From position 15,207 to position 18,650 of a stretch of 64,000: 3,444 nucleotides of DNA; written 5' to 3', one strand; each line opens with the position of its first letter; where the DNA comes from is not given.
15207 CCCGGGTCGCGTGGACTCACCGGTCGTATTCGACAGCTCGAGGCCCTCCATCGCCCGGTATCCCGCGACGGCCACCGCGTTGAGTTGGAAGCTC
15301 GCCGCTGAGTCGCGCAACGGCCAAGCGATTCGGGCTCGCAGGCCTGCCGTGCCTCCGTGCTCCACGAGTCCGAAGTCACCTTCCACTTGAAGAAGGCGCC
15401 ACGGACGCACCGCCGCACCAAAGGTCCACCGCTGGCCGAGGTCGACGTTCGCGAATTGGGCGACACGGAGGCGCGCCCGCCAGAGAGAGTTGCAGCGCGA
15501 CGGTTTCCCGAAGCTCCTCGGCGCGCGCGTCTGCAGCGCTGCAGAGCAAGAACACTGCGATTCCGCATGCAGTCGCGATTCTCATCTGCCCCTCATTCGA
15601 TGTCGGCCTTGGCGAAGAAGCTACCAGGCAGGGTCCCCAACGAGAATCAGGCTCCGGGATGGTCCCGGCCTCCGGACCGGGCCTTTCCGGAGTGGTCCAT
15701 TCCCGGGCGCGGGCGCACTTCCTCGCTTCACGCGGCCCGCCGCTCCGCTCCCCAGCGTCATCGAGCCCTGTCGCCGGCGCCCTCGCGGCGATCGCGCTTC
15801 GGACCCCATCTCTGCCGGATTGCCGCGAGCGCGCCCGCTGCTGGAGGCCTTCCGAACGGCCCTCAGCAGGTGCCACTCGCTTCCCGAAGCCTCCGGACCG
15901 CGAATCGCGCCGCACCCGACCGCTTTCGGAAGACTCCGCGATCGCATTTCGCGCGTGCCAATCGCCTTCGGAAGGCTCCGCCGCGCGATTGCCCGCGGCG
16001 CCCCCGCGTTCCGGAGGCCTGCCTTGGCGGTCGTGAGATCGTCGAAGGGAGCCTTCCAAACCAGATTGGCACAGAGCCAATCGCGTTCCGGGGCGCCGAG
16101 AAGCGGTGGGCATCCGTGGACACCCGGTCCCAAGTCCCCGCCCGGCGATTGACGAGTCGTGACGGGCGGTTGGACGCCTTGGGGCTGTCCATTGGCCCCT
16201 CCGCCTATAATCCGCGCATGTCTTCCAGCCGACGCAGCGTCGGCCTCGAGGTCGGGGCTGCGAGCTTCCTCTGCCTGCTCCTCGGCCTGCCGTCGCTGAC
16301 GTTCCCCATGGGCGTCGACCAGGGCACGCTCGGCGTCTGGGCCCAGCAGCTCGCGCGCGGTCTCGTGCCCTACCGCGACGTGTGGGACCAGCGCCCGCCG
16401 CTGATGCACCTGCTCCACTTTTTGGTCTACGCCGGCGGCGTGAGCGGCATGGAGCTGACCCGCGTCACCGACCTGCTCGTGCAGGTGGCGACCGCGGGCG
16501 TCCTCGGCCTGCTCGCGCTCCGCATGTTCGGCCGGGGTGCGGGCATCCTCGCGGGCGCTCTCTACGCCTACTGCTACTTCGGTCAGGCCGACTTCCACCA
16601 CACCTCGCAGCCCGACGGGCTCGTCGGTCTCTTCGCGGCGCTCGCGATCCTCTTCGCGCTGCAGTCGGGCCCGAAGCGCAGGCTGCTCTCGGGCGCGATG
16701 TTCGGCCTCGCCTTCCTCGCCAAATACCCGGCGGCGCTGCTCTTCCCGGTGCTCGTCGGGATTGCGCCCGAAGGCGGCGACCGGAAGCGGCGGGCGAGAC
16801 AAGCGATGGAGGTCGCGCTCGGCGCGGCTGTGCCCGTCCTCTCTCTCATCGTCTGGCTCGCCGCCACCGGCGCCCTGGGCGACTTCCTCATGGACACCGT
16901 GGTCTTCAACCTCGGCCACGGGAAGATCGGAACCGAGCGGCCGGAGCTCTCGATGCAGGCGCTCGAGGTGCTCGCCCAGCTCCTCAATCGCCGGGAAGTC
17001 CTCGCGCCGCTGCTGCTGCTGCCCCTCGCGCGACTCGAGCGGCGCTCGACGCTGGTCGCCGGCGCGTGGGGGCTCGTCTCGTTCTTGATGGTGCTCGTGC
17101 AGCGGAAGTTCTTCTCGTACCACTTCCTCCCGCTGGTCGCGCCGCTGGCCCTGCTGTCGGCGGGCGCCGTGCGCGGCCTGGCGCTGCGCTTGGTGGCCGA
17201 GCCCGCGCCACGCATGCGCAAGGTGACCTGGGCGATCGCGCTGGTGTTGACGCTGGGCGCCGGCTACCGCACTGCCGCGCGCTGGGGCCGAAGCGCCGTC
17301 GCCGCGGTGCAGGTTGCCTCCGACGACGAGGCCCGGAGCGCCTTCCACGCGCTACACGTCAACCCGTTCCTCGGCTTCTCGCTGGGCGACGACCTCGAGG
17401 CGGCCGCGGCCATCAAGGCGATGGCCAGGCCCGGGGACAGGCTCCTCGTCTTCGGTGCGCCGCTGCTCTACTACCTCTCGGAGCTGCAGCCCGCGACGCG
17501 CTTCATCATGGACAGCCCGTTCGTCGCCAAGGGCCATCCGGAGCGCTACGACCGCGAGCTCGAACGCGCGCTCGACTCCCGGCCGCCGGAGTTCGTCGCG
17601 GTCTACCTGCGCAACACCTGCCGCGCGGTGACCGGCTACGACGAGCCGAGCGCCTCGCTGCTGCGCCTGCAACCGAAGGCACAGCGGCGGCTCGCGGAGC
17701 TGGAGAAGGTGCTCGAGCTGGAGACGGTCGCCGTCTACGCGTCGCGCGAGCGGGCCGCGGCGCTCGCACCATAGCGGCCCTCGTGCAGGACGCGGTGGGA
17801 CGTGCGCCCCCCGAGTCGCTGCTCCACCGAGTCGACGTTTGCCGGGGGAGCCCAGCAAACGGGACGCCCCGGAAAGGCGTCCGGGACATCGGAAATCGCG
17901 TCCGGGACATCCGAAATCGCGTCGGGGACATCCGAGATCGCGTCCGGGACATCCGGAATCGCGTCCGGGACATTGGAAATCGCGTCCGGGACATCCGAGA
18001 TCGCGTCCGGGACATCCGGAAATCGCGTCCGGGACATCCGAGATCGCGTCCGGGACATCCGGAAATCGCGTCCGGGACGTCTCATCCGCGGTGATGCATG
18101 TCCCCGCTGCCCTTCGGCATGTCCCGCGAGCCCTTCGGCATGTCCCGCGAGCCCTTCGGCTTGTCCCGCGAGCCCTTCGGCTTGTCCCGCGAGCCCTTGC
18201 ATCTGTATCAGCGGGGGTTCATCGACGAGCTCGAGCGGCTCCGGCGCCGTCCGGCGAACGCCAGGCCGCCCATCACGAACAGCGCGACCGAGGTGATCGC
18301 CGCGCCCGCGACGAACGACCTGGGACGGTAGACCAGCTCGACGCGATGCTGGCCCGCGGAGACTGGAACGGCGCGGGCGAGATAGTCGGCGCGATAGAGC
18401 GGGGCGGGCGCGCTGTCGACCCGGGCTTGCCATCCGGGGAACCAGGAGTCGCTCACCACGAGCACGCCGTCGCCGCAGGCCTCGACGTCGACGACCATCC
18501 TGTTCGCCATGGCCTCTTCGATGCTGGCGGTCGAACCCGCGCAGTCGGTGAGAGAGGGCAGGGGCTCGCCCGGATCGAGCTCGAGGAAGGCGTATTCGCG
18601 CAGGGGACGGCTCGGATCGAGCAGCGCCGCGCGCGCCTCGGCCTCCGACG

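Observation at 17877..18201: Approximately 320-bp block of tandem 21-bp repeats organised as two mutually inverted arrays between convergent membrane-protein genes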

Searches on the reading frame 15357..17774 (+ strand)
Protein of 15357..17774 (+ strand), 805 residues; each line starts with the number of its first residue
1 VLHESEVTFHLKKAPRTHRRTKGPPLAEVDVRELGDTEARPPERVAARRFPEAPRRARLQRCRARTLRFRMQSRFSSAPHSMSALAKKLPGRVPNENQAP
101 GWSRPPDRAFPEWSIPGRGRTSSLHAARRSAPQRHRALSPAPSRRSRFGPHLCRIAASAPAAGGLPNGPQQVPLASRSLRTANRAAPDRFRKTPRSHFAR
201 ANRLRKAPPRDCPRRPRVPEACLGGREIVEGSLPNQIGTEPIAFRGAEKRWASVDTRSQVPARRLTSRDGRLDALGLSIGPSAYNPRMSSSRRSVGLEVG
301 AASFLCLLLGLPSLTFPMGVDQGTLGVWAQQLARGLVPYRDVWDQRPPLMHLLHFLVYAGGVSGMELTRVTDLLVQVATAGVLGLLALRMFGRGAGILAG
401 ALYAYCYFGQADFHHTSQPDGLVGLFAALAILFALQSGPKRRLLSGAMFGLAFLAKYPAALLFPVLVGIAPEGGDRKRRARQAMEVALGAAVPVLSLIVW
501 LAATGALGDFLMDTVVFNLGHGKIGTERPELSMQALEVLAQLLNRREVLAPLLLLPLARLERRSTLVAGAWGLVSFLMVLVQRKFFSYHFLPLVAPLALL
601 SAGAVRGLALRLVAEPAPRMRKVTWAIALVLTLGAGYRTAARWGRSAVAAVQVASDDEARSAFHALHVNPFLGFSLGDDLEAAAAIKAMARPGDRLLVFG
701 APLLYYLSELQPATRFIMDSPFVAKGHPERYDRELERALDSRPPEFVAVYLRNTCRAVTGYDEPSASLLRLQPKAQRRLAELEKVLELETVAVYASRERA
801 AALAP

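Call 8: search_protein_families(library=pfam, proteins=[window:15357-17774:+], max_evalue=0.01)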
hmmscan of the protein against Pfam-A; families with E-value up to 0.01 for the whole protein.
window:15357-17774:+ (805 aa): 2 families
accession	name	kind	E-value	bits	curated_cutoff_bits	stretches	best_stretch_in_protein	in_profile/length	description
PF13231.12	PMT_2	-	2.8e-10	41.1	26.1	1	364-500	20-160/160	Dolichyl-phosphate-mannose-protein mannosyltransferase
PF09594.16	GT87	-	0.0076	16.5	25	1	366-555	20-196/237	Glycosyltransferase family 87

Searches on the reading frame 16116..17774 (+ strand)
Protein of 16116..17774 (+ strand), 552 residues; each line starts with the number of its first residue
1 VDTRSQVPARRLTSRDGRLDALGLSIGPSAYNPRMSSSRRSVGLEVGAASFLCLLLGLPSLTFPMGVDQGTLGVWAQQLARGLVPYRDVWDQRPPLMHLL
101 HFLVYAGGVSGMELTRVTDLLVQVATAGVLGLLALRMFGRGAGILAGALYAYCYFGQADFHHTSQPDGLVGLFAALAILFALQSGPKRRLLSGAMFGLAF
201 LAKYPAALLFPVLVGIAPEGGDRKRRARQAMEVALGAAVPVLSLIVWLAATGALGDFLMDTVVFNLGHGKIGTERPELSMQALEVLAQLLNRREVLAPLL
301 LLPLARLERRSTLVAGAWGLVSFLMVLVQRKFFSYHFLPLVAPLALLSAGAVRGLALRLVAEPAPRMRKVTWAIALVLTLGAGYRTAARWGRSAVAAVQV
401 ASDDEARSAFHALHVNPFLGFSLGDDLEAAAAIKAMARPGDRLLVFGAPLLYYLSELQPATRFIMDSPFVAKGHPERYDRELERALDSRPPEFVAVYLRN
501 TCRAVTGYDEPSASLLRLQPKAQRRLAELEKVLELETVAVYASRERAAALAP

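Call 64: find_encoding_contigs(protein=window:16116-17774:+, flank=1500, max_places=10)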
Protein window:16116-17774:+ (552 aa): 3 contigs read that carry it; 2 places shown.
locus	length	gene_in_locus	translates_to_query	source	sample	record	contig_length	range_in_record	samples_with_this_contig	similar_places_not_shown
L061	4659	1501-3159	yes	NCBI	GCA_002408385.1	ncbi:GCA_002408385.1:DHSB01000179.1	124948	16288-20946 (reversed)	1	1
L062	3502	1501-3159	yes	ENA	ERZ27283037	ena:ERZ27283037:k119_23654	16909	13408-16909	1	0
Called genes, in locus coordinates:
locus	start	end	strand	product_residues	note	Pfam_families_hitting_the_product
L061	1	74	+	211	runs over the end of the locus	-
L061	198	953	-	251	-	-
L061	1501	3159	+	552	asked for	PF13231:PMT_2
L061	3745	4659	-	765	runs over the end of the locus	PF09586:YfhO (weak)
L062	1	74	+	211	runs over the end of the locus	-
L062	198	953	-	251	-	-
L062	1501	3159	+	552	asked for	PF13231:PMT_2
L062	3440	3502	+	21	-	?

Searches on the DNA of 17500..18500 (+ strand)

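Call 29: search_rna_families(source=window, start=17500, end=18500, threshold=evalue, max_evalue=10)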
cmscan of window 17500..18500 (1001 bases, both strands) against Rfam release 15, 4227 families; matches with E-value up to 10: 5.
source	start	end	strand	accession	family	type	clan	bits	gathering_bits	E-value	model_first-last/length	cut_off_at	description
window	17980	18071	-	RF03954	mir-8993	Gene; miRNA;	-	19.1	99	0.87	1-95/95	no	mir-8993 microRNA precursor family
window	17984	18089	-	RF02335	GlsR2_miR4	Gene; snRNA; snoRNA; CD-box;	-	19.1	100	1.2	1-106/106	no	Giardia snoRNA GlsR2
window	17603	17701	+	RF03033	NLPC-P60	Cis-reg;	-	18.2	53.7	2.4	1-96/96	no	NLPC-P60 RNA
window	17928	18014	+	RF00760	mir-342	Gene; miRNA;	-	15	60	4.1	1-99/99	no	mir-342 microRNA precursor family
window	18153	18248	-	RF03009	malK-III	Cis-reg;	-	13.9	50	7.4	1-94/94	no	malK-III RNA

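Call 45: search_dna_similar(query=window:17860-18210:+, collection=plasmids, mode=distant, max_evalue=0.001, max_rows=20)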
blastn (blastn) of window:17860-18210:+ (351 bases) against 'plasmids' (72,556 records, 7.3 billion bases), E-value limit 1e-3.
No match.

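Call 46: search_dna_similar(query=window:17860-18210:+, collection=phages, mode=distant, max_evalue=0.001, max_rows=20)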
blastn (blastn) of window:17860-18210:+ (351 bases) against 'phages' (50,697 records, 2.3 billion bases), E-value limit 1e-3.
No match.
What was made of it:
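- Tried and rejected: No match (calls 45, 46).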
